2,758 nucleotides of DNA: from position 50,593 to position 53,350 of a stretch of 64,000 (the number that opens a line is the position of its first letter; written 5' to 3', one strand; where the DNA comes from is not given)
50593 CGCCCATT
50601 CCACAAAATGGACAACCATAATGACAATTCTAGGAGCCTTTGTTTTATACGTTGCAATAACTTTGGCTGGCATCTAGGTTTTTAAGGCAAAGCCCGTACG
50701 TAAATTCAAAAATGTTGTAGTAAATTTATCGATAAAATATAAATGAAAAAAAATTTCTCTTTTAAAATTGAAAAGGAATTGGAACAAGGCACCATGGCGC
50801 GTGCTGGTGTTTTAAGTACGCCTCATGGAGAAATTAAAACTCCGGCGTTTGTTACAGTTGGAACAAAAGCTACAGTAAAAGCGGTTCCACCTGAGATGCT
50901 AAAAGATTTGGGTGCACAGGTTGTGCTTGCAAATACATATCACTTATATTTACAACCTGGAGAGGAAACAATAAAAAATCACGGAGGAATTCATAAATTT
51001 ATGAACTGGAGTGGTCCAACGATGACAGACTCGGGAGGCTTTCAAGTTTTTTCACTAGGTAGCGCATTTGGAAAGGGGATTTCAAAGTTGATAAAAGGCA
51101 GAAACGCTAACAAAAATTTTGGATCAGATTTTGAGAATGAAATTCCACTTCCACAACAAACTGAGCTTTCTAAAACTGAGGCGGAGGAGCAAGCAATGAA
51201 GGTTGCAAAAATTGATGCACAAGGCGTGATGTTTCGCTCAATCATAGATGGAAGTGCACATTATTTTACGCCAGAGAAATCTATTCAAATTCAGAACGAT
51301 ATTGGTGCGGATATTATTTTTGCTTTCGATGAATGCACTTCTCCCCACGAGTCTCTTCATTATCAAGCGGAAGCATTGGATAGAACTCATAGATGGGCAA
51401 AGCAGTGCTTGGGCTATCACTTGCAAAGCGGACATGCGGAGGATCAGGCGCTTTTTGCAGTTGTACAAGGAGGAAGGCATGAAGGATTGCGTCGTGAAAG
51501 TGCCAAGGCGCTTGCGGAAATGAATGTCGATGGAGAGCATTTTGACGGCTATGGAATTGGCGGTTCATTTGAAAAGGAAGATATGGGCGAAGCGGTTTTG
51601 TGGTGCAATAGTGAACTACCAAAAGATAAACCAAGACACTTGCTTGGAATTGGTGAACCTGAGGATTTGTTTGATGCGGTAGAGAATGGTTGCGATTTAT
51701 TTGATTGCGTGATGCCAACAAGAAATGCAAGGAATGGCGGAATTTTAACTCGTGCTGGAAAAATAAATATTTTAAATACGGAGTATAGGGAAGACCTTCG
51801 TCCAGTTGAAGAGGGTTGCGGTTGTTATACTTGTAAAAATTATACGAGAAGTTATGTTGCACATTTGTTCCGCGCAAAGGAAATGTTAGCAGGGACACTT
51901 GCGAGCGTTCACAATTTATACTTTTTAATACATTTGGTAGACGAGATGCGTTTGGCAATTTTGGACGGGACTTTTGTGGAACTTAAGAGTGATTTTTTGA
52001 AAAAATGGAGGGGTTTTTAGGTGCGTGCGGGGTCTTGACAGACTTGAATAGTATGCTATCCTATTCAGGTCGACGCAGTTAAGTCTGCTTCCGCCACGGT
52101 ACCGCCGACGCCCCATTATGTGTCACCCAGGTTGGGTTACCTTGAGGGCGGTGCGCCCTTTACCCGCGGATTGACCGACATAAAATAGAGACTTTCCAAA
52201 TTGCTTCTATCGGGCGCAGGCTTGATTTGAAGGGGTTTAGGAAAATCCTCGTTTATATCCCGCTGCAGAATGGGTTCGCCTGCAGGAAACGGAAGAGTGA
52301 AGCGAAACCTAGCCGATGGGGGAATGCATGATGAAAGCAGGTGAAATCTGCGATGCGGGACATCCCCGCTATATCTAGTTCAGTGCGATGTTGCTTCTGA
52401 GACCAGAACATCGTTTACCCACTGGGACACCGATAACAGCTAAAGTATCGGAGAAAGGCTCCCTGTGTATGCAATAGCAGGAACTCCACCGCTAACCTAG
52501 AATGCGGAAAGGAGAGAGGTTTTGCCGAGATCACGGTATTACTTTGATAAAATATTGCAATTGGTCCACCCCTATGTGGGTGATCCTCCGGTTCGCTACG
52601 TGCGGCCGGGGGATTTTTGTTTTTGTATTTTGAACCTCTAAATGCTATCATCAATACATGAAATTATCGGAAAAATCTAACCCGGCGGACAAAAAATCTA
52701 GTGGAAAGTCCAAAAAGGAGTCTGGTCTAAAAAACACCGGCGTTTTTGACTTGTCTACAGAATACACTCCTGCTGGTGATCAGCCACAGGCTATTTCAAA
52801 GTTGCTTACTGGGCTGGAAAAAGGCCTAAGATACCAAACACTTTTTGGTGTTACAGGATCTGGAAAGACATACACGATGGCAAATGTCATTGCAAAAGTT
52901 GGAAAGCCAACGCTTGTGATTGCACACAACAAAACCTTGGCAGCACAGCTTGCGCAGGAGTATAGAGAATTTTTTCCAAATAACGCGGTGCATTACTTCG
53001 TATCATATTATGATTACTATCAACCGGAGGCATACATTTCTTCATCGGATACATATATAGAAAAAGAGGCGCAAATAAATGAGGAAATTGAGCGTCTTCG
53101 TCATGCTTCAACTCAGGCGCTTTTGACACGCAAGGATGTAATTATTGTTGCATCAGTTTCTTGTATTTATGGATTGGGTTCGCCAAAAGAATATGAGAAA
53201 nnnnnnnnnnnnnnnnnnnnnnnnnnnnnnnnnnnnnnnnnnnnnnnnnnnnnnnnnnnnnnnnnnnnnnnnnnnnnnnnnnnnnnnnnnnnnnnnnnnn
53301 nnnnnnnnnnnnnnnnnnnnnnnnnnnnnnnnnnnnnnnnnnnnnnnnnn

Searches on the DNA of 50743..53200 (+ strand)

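Call 4: search_rna_families(source=window, start=51950, end=52720, threshold=evalue, max_evalue=10, show_alignments=5)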
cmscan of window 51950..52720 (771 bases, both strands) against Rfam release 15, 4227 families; matches with E-value up to 10: 4.
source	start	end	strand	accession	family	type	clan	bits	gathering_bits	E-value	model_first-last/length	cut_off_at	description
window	52562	52620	+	RF02399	NsiR1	Gene; sRNA;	-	21.5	39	0.1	1-60/60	no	Nitrogen stress-induced RNA 1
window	52323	52409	+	RF01499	Afu_191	Gene; snRNA; snoRNA; CD-box;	-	17.1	60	4.3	1-93/93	no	A. fumigatus snoRNA Afu_191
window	52094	52146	-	RF01132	sR48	Gene; snRNA; snoRNA; CD-box;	-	16.7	40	3.6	1-59/59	no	Small nucleolar RNA sR48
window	52324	52403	+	RF02785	snoRNA2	Gene; snRNA; snoRNA; CD-box;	-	14.5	108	8.1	1-83/83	no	Trypanosomatid small nucleolar RNA 2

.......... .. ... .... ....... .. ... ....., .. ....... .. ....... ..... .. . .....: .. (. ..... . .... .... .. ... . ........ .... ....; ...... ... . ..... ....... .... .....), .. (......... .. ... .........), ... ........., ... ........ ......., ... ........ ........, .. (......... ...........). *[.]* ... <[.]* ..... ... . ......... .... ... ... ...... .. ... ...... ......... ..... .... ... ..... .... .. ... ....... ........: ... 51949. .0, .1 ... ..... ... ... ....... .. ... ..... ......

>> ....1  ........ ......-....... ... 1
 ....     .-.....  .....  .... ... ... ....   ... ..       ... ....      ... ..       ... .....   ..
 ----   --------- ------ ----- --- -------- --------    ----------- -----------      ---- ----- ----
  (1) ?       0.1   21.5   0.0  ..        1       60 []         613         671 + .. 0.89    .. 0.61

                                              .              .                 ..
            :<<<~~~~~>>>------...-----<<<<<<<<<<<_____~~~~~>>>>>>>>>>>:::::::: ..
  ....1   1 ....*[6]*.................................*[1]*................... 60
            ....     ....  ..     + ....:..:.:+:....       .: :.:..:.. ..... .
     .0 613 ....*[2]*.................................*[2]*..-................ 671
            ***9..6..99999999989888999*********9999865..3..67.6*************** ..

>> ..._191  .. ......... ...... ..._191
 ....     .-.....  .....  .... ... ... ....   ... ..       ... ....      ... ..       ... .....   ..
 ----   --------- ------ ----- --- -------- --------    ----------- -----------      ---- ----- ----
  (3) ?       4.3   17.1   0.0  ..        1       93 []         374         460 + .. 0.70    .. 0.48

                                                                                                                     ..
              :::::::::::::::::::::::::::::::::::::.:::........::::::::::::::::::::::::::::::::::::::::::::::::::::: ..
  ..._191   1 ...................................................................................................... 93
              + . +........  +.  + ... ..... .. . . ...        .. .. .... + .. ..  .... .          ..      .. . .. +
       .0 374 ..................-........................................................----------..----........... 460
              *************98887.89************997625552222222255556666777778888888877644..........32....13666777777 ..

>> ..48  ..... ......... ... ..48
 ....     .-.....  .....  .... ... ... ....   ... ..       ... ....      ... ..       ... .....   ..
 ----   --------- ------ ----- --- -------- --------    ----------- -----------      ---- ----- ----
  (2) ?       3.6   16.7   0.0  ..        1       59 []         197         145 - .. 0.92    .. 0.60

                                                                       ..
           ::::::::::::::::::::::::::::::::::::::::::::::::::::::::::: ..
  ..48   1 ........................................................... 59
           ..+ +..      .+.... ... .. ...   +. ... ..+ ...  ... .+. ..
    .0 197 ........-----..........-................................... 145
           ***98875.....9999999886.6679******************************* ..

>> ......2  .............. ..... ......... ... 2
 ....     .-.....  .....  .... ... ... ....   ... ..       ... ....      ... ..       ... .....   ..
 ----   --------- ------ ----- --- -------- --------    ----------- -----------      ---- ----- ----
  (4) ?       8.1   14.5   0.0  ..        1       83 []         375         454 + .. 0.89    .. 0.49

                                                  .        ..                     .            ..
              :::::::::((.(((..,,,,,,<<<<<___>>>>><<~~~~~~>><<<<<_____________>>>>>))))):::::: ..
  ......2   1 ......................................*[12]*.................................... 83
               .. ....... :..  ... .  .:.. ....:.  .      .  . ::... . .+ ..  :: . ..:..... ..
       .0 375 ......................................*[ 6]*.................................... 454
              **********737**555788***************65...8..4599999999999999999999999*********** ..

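Call 23: search_rna_families(sources=[L001, L002, L003, L082, L081], threshold=gathering)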
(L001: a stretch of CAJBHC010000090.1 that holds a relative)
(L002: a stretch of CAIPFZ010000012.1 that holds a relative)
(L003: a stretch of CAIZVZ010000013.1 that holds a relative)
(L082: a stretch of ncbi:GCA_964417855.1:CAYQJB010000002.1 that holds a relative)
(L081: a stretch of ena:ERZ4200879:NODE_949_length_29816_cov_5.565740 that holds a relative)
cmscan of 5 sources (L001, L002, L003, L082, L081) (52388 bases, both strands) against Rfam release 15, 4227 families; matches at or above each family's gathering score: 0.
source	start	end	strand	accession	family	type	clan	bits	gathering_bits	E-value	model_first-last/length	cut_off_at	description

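Call 37: search_rna_families(sources=[L001, L082, L166, L167, L002], threshold=evalue, max_evalue=1, show_alignments=4)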
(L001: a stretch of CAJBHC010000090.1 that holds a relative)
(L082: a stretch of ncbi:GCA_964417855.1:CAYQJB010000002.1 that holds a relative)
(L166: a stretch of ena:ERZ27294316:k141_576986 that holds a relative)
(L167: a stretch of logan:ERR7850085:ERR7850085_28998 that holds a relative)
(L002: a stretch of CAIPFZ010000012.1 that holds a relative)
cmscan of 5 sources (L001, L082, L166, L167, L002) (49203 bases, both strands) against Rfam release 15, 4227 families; matches with E-value up to 1: 6.
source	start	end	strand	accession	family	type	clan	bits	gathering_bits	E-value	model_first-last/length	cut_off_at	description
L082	11636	11706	+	RF00339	snoR60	Gene; snRNA; snoRNA; CD-box;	CL00074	29.6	40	0.035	1-72/72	no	Small nucleolar RNA snoR60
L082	3826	3894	-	RF02450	ncr1175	Gene; sRNA;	-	29.1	60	0.28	1-110/110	no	Bacillus sRNA ncr1175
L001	3370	3451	-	RF00714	MIR535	Gene; miRNA;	-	28.9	64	0.085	1-95/95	no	MIR535 microRNA precursor family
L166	2744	2800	-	RF00979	mir-553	Gene; miRNA;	-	27.2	82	0.46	1-62/62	no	mir-553 microRNA precursor family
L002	597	685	+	RF00046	snoR30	Gene; snRNA; snoRNA; CD-box;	CL00073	24.5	60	0.54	1-96/96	no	Small nucleolar RNA R30/Z108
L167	162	415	-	RF02709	TeloSII_ncR43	Gene; sRNA;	-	20.9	298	0.67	1-277/277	no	TeloSII non coding RNA 43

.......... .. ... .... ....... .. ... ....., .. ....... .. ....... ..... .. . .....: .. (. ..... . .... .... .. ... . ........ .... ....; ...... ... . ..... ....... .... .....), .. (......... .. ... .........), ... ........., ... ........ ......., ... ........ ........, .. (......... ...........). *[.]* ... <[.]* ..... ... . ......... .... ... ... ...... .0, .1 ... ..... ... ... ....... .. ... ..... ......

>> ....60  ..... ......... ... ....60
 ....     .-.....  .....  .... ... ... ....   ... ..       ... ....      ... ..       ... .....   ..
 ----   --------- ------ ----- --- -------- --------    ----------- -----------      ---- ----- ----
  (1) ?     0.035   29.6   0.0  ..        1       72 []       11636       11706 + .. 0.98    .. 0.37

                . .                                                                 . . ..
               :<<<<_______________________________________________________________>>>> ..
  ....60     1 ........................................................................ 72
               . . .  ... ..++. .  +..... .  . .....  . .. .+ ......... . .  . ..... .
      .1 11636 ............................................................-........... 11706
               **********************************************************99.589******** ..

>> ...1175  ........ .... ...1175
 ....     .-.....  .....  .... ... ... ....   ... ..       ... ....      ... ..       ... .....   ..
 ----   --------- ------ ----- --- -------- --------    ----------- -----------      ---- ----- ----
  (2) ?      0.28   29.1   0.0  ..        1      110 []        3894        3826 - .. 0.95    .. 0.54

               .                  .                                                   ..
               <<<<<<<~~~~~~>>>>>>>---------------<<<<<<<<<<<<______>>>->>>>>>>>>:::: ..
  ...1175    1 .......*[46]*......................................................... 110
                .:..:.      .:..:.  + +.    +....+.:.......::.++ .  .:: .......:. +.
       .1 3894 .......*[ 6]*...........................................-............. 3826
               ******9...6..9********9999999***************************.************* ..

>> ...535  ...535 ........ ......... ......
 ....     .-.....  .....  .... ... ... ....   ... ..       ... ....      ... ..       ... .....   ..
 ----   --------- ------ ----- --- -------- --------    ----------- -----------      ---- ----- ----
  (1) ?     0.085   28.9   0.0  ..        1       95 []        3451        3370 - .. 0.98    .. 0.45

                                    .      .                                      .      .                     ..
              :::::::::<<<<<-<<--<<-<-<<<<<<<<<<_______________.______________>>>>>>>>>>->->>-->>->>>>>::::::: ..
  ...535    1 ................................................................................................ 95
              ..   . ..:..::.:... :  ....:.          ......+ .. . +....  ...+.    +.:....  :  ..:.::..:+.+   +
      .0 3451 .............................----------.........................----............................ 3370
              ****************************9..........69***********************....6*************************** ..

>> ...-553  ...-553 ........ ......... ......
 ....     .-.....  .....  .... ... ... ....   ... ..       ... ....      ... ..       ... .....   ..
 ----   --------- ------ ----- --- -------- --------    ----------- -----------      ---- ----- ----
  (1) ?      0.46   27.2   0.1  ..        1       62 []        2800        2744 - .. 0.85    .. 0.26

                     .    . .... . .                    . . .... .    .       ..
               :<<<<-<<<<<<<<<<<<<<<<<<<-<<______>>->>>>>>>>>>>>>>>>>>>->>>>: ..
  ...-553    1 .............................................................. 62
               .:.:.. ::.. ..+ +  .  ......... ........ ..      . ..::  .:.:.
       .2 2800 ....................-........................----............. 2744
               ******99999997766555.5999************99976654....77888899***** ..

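Call 39: search_rna_families(sources=[L004, L005, L006, L007, L009, L010, L012, L013, L015, L016, L018, L019, L020, L021, L022, L041], threshold=gathering)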
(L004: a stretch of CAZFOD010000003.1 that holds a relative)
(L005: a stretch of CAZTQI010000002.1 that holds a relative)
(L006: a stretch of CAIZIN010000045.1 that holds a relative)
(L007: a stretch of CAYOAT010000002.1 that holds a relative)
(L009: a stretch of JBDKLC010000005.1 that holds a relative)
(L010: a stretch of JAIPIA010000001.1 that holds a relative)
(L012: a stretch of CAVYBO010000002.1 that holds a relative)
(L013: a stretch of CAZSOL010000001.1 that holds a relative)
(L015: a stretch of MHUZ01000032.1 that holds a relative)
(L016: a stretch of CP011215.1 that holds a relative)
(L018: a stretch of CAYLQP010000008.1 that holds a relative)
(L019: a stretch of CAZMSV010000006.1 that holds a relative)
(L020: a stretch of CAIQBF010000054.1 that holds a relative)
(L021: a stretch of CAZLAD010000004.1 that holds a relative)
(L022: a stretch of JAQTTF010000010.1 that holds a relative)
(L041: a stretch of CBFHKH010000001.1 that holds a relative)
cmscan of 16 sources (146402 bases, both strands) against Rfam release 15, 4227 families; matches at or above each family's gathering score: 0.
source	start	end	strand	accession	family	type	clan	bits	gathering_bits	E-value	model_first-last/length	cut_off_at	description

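Call 57: search_dna_similar(query=window:52030-52640:+, collection=phages, mode=distant, max_evalue=0.01)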
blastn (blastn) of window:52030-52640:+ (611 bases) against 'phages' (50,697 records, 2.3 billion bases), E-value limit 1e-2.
No match.

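Call 58: search_dna_similar(query=window:52030-52640:+, collection=plasmids, mode=distant, max_evalue=0.01)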
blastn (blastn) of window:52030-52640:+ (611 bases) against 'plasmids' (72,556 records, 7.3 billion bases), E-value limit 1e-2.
No match.
